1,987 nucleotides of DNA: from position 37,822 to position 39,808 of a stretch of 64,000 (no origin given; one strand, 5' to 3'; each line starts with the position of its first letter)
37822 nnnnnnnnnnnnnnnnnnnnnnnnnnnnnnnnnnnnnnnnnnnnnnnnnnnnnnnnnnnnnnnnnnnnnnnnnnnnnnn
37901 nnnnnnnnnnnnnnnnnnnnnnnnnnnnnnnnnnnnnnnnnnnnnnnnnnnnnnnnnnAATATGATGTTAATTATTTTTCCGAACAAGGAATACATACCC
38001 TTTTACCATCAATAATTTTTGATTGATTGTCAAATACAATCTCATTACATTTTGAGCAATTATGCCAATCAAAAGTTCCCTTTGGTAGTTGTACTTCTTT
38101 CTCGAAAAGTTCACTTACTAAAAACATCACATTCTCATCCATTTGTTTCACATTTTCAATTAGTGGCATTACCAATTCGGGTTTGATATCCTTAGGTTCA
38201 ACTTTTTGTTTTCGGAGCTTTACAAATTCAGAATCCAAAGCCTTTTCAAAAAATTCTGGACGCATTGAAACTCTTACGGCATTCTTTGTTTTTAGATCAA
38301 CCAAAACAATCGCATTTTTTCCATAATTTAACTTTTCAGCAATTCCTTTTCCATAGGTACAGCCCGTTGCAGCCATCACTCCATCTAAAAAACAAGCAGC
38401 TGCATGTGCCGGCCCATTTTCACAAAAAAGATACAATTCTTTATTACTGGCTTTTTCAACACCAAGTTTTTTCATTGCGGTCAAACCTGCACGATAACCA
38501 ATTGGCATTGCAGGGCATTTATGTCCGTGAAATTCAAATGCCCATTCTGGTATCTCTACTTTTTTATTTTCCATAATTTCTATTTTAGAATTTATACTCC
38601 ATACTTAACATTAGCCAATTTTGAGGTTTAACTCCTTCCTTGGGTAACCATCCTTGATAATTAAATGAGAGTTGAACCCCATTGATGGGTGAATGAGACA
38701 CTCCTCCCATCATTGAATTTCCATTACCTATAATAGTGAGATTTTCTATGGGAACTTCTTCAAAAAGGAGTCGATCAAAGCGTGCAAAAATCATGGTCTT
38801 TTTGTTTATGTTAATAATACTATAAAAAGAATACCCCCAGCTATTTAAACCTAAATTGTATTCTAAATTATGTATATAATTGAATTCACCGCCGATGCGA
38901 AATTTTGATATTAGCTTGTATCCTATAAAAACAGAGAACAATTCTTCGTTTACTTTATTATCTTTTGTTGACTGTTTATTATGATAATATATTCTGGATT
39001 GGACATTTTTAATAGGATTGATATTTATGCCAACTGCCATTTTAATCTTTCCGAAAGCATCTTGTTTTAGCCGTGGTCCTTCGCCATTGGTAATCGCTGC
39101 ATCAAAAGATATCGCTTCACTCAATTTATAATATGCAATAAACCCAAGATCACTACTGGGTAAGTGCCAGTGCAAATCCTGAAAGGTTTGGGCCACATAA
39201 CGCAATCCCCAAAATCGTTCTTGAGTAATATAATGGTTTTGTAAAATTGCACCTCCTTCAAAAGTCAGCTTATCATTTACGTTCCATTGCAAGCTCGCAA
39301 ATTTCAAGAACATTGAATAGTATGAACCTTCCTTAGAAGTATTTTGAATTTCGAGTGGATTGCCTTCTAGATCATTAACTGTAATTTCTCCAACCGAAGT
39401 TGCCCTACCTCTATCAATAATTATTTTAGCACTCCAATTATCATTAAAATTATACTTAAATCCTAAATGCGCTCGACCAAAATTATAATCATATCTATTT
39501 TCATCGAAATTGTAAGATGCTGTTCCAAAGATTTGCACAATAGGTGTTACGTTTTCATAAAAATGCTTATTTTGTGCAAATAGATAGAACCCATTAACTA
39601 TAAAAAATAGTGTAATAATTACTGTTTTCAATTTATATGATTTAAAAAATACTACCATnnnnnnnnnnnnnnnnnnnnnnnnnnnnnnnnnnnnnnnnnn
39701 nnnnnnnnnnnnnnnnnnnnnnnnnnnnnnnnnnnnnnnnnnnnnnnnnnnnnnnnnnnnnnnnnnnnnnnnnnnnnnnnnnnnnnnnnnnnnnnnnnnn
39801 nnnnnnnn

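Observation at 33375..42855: ArsR-headed envelope thiol-relay + ArsP-type permease + dedicated porin cluster running into selU-selD: candidate chalcogen/metalloid handling system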

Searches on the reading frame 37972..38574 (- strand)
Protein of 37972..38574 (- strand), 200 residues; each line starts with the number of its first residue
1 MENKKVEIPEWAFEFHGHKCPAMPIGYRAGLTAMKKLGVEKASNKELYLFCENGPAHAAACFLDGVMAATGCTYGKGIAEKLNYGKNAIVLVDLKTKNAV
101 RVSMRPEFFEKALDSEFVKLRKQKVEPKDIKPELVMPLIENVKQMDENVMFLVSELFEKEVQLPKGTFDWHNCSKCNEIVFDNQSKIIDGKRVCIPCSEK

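Call 3: search_protein_families(library=pfam, proteins=[window:37972-38574:-], max_evalue=0.01)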
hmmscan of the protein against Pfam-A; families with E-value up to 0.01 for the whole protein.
window:37972-38574:- (200 aa): 2 families
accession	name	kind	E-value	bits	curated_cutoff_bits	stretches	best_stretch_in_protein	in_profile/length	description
PF02663.19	FmdE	-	1e-29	103.7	22.9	1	15-151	1-132/133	FmdE, Molybdenum formylmethanofuran dehydrogenase operon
PF01258.23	zf-dskA_traR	-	0.00064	20.1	24.9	1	166-198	1-31/36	Prokaryotic dksA/traR C4-type zinc finger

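Call 4: search_protein_families(library=ncbifam, proteins=[window:37972-38574:-], max_evalue=0.01)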
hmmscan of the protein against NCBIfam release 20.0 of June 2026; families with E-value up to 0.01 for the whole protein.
window:37972-38574:- (200 aa): 1 family
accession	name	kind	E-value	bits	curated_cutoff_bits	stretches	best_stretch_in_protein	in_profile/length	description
NF008243.0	PRK11019.1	equivalog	0.0067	16.8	96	0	162-199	29-65/88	DksA/TraR family C4-type zinc finger protein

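Call 66: search_solved_structures(query=window:37972-38574:-, max_evalue=0.01)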
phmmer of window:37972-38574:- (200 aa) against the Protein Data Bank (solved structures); distinct sequences matched with E-value up to 0.01: 3.
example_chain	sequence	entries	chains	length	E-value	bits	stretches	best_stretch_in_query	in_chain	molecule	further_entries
2gvi_A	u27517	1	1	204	8.6e-43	149.7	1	2-196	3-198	conserved hypothetical protein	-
2glz_A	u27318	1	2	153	1.3e-05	28.4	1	10-76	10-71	similar to Formylmethanofuran dehydrogenase subunit E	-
3d00_A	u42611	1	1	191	0.0065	19.6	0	12-125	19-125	Tungsten formylmethanofuran dehydrogenase subunit E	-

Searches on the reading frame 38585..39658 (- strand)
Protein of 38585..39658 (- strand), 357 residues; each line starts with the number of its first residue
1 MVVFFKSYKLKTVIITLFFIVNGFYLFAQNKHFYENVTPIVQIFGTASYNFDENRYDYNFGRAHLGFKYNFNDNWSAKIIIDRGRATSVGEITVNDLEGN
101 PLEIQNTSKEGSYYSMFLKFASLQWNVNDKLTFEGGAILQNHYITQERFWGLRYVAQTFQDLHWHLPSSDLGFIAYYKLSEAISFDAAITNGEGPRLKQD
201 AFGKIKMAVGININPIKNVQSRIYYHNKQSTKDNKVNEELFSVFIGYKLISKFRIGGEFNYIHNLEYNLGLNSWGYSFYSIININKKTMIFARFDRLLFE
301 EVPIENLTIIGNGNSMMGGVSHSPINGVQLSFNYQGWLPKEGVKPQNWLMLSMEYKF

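Call 3: search_protein_families(library=pfam, proteins=[window:38585-39658:-], max_evalue=0.01)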
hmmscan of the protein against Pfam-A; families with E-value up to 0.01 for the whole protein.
window:38585-39658:- (357 aa): 0 families

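Call 4: search_protein_families(library=ncbifam, proteins=[window:38585-39658:-], max_evalue=0.01)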
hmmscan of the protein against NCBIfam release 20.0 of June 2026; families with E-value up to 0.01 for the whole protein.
window:38585-39658:- (357 aa): 0 families

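Call 14: find_encoding_contigs(protein=window:38585-39658:-, flank=10000, max_places=10)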
Protein window:38585-39658:- (357 aa): no gene with exactly this product is on record in the collection.

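Call 15: find_homologous_proteins(query=window:38585-39658:-, max_evalue=0.001)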
Query window:38585-39658:- (357 aa): 232 proteins with E <= 0.001 among 1288 candidates; the best 120 are listed.
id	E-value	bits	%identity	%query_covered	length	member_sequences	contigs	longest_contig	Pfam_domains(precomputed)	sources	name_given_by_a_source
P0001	1.6e-239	812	100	100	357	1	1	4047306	-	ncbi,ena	-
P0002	1.7e-182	625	81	94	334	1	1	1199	-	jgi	jgi:hypothetical protein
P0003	1.0e-173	596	74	97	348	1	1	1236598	-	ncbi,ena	-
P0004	3.1e-154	532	66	97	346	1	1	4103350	-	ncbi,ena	-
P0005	1.0e-152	527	69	91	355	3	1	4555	-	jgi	-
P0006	1.7e-149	516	66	97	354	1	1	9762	-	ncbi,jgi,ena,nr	ncbi:MAG: hypothetical protein B6I20_10095 [Bacteroidetes bacterium 4572_117]|nr:MAG: hypothetical p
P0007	5.1e-149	515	69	91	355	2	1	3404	-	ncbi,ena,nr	ncbi:MAG: hypothetical protein J7L46_02285 [Bacteroidales bacterium]|nr:hypothetical protein [Bacter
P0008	1.0e-148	514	68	91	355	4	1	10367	-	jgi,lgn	jgi:hypothetical protein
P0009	6.2e-143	495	63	97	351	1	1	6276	-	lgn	-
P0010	4.2e-142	492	66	91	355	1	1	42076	-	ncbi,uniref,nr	ncbi:hypothetical protein [Ancylomarina longa]|uniref:Porin n=1 Tax=Ancylomarina longa TaxID=2487017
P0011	1.4e-141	490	62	98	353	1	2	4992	-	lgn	-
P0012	5.0e-141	488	63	97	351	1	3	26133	-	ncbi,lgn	-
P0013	1.7e-140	486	64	97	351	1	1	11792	-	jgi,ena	-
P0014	1.8e-140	486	63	96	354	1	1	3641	-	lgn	-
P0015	3.3e-140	486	66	91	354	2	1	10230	-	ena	-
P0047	2.1e-128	447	61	90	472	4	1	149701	PF00581.26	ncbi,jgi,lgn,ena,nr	ncbi:MAG: rhodanese-like domain-containing protein [Bacteroidetes bacterium]|nr:rhodanese-like domai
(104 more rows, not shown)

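Call 17: find_related_loci(query=A1, collection=genome_contigs, flank=10000)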
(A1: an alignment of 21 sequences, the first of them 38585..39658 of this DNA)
Query A1 (357 aa) in genome_contigs; peptide patterns used: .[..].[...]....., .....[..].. (x = any residue, [..] = any of these).
97 stretches matched a pattern; 73 encode a relative of the query (tblastn E <= 1e-3); 73 distinct loci.
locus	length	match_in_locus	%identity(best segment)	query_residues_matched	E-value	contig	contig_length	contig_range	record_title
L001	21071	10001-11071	73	1-357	1e-180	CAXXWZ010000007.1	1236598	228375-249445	MAG: Bacteroidales bacterium isolate 556df4bf-b6b3-4683-a460-d9bb7ae4eba6 genome assembly, contig: contig_7, whole genom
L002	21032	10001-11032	66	11-357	9e-160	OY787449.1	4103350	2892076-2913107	MAG: Bacteroidales bacterium isolate 11808e1f-4753-45d3-854d-c0f0c60c4fd1 genome assembly, chromosome: 1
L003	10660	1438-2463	68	12-357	4e-159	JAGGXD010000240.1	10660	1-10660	MAG: Bacteroidales bacterium isolate AUK143 PB_MBMC_097_c_000000000084, whole genome shotgun sequence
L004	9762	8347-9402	66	9-356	2e-154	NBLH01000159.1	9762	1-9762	MAG: Bacteroidetes bacterium 4572_117 ex4572_117_scaffold_11104, whole genome shotgun sequence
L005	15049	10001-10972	66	34-357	7e-147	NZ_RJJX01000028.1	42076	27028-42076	Ancylomarina longa strain T3-2 S1-C scaffold_27, whole genome shotgun sequence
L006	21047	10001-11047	60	10-357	3e-144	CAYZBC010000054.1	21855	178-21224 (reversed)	MAG TPA_asm: uncultured Maribellus sp. isolate binchicken_co181_539 genome assembly, contig: NODE_3636_length_21855_cov_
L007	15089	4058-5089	63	12-357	5e-143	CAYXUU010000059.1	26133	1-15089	MAG TPA_asm: uncultured Bacteroidales bacterium isolate SRP167671_co1_178 genome assembly, contig: NODE_2118_length_2613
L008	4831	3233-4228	64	27-357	1e-141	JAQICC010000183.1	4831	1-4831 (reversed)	MAG: Salinivirgaceae bacterium isolate GH45 k119_207328, whole genome shotgun sequence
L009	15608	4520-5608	59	3-357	3e-137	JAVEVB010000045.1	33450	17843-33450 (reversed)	MAG: Lentimicrobium sp. isolate BF4_106 NODE_3751_length_33450_cov_9.006002_Biofilm4, whole genome shotgun sequence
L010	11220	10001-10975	63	34-357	1e-136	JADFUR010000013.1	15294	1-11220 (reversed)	MAG: Bacteroidetes bacterium isolate C4.bin.5 k83_507154, whole genome shotgun sequence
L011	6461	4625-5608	58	32-357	4e-130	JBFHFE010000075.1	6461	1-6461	MAG: Draconibacterium sp. isolate Mix_sand07.2021.05.G.117 k141_2755109_length_6461_cov_70.6983, whole genome shotgun se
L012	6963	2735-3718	57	30-357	6e-129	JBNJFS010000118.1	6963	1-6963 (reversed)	MAG: Bacteroidota bacterium isolate Y22_60dBSe2.bin.27 NODE_16245_length_6963_cov_10.402098, whole genome shotgun sequen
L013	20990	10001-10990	58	28-357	1e-128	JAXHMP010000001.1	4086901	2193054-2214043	MAG: Bacteroidota bacterium isolate Salar_de_Ascotan_soil_MAG_ASO55 contig_531_polypolish, whole genome shotgun sequence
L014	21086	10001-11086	55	6-357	5e-128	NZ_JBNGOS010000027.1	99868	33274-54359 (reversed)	Saccharicrinis sp. 156 c_000000000027, whole genome shotgun sequence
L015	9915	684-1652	58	33-357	1e-126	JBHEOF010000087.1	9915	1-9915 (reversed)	MAG: Bacteroidales bacterium isolate S6_bin.21.strict S6_NODE_87, whole genome shotgun sequence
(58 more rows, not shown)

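Call 34: predict_structure(alignment_id=A1)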
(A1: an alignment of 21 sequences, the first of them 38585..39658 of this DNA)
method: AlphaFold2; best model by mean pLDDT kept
length: 357 residues; sequences in the alignment: 21
mean_pLDDT: 72.0   pTM: 0.66
mean pLDDT of the five models: 72.0, 71.4, 71.3, 70.3, 63.4
residues with pLDDT >= 90: 63; 70-90: 155; 50-70: 71; < 50: 68
segments of 3 or more residues with pLDDT < 50: 1-6, 25-31, 87-89, 91-95, 103-115, 140-153, 194-201, 305-309
pLDDT, mean of each block of 10 residues (from residue 1): 46 75 49 72 81 76 80 89 56 52 45 54 91 76 42 51 56 88 88 46 70 91 83 68 91 90 79 87 91 84 53 79 87 73 69 82
secondary structure, 60 per line:
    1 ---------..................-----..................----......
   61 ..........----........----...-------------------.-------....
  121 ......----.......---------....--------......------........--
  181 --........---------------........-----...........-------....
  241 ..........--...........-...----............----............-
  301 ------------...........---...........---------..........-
elements in order: H10-27 H33-36 E37-50 E55-70 E75-82 E87-89 E117-126 E131-137 H147-150 H159-164 E171-178 E183-190 E206-213 E219-229 E237-250 E253-263 E272-283 E288-299 E313-323 E327-337 E347-356

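Call 37: fold_search(model_id=the predicted structure, library=pdb)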
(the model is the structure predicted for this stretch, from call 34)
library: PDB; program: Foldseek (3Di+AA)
matches with E <= 10: 562; with E <= 0.001: 136
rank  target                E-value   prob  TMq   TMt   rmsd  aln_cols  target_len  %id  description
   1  2fgq                  2.7e-07  1.00  0.42  0.45  14.9       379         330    9  High resolution X-ray structure of Omp32 in complex with malate (released 2006-01-31)
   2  6ehe                  2.8e-07  1.00  0.42  0.47   9.2       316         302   11  OmpTdeltaL8 (loop L8 deletion mutant of OmpT), an outer membrane protein of Vibrio cholerae (released 2018-04-25)
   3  6rd3_B                4.1e-07  1.00  0.47  0.48   6.0       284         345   10  Crystal structure of the wild type OmpK36 from Klebsiella pneumonia (released 2019-09-11)
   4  5nup_A                6.3e-07  1.00  0.46  0.48   6.1       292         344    8  Structural basis for maintenance of bacterial outer membrane lipid asymmetry (released 2017-10-25)
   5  8bys_A                9.6e-07  1.00  0.46  0.50   6.1       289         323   11  Outer membrane attachment porin OmpM1 from Veillonella parvula, native (released 2023-11-08)
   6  6rck_B                9.6e-07  1.00  0.47  0.48   6.2       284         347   10  Crystal structure of the OmpK36 GD insertion chimera from Klebsiella pneumonia (released 2019-09-11)
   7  8pyz_E                1.0e-06  1.00  0.48  0.49   5.9       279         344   10  Structure of Ompk36GD from Klebsiella pneumonia, solved at wavelength 4.13 A (released 2023-10-25)
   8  4kr8_C                1.2e-06  1.00  0.38  0.40  10.8       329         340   13  Salmonella typhi OmpF complex with Daunomycin (released 2014-05-28)
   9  2xe3_A                1.3e-06  1.00  0.45  0.47   7.0       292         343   12  OmpC28 (released 2010-05-19)
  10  4kr8_B                1.3e-06  1.00  0.38  0.40   9.7       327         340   13  Salmonella typhi OmpF complex with Daunomycin (released 2014-05-28)
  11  5o9c_A                1.5e-06  1.00  0.33  0.34  11.2       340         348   11  Crystal structure of Omp36 from Enterobacter aerogenes (released 2018-06-27)
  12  7q3t_A                1.6e-06  1.00  0.47  0.49   6.0       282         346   11  Crystal structure of the OmpK36 D insertion chimera from Klebsiella pneumonia (released 2022-07-06)
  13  9wcb_A                1.8e-06  1.00  0.43  0.44   7.3       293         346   10  Open state of A8 gpJ 713 central tail fiber with OmpC G17 from E. coli EDL933 (released 2026-01-28)
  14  8wv0_B                1.8e-06  1.00  0.37  0.39  11.0       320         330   10  Outer membrane porin of Burkholderia pseudomallei (BpsOmp38) (released 2024-10-30)
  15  5fvn_A                1.9e-06  1.00  0.47  0.49   6.4       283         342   12  X-ray crystal structure of Enterobacter cloacae OmpE36 porin. (released 2016-08-10)
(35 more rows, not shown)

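Call 46: find_encoding_contigs(protein=P0001, flank=10000, max_places=3)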
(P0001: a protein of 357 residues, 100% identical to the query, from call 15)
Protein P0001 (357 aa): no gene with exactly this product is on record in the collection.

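Call 48: find_encoding_contigs(protein=P0126, flank=8000, max_places=10)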
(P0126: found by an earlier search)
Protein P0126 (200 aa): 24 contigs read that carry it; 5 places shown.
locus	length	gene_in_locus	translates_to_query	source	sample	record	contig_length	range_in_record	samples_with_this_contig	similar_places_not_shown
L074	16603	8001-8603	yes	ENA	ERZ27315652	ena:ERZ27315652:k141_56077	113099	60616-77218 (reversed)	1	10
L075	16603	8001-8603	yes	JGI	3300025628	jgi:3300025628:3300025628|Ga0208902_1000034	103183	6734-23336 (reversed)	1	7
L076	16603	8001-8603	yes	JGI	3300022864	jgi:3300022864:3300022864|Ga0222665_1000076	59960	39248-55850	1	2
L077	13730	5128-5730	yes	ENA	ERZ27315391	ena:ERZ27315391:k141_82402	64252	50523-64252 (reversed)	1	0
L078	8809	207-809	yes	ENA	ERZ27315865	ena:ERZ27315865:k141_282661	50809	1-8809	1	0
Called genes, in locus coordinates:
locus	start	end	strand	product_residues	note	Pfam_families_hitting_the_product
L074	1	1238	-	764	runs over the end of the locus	PF02335:Cytochrom_C552 (faint), PF13435:Cytochrome_C554 (faint), PF14522:Cytochrome_C7 (faint), PF22113:Mtrc-MtrF_II-IV_dom (faint), PF13414:TPR_11 (faint), PF09699:Paired_CXXCH_1 (weak), PF00515:TPR_1 (weak), PF13181:TPR_8 (weak), +12 more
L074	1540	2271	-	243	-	-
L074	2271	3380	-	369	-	PF00149:Metallophos, PF12850:Metallophos_2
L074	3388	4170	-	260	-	PF00106:adh_short, PF08659:KR, PF13561:adh_short_C2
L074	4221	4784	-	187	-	PF00440:TetR_N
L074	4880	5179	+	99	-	PF12840:HTH_20, PF01022:HTH_5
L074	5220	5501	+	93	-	PF13192:Thioredoxin_3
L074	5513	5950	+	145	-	-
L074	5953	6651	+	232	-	PF02683:DsbD_TM, PF13386:DsbD_2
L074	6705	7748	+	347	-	PF03773:ArsP_1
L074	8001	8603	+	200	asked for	PF02663:FmdE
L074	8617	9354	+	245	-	PF01925:TauE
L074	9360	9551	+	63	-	-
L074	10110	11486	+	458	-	PF02310:B12-binding, PF04055:Radical_SAM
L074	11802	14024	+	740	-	PF03971:IDH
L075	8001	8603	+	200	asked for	PF02663:FmdE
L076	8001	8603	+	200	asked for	PF02663:FmdE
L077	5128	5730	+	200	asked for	PF02663:FmdE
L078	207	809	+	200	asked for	PF02663:FmdE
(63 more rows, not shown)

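Call 75: search_protein_families(library=pfam, proteins=[P0047, window:38585-39658:-], max_evalue=1)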
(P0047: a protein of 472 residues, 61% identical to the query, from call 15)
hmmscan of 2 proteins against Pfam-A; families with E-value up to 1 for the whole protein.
P0047 (472 aa): 2 families
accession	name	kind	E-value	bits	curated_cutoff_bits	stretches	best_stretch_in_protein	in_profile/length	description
PF00581.25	Rhodanese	-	2e-10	41.5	22.2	1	34-123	5-101/102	Rhodanese-like domain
PF06480.20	FtsH_ext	-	0.00017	22.2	25.5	1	5-64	6-55/103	FtsH Extracellular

window:38585-39658:- (357 aa): 2 families
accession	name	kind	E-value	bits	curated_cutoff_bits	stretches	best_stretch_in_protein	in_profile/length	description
PF13505.12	OMP_b-brl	-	0.014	16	28.7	1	198-271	15-80/175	Outer membrane protein beta-barrel domain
PF06178.19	KdgM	-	0.057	13.5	22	1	204-269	99-170/222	Oligogalacturonate-specific porin protein (KdgM)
